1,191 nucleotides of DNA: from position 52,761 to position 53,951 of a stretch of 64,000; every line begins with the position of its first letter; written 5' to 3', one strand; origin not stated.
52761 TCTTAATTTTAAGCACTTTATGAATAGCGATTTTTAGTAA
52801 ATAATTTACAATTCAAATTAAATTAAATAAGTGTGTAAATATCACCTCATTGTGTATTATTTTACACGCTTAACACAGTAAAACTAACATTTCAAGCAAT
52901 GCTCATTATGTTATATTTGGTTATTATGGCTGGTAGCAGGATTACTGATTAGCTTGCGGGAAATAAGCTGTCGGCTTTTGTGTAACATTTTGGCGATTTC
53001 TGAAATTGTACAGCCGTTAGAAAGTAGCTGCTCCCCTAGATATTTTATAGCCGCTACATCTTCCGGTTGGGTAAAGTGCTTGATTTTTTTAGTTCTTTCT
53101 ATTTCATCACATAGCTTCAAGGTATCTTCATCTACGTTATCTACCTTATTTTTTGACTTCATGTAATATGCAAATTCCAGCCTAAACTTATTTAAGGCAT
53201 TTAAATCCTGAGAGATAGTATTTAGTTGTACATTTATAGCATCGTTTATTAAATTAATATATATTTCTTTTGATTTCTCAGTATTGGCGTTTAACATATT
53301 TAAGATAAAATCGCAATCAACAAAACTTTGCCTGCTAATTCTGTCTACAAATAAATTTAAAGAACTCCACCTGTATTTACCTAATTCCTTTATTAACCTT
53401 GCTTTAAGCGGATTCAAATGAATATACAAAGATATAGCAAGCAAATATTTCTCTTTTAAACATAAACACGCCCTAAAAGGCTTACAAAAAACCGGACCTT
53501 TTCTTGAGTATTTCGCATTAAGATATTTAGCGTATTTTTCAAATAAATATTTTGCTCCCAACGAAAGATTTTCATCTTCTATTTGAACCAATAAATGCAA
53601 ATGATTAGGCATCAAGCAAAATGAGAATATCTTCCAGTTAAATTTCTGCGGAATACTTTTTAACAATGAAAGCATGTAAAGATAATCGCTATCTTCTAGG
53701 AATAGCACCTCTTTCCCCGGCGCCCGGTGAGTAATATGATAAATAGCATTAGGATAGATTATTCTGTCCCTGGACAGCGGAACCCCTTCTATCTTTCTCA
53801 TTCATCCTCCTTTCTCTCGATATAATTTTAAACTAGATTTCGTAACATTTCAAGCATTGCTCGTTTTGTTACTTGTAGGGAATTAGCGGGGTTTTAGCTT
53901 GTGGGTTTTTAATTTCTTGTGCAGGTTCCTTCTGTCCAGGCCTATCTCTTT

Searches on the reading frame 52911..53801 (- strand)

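Call 69: search_protein_families(library=pfam, proteins=[window:52911-53801:-], max_evalue=0.00001)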
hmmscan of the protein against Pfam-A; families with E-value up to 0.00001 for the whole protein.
window:52911-53801:- (296 aa): 1 family
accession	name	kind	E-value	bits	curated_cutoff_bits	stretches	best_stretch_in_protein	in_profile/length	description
PF01797.21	Y1_Tnp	-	1.7e-08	35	23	1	19-128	5-119/121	Transposase IS200 like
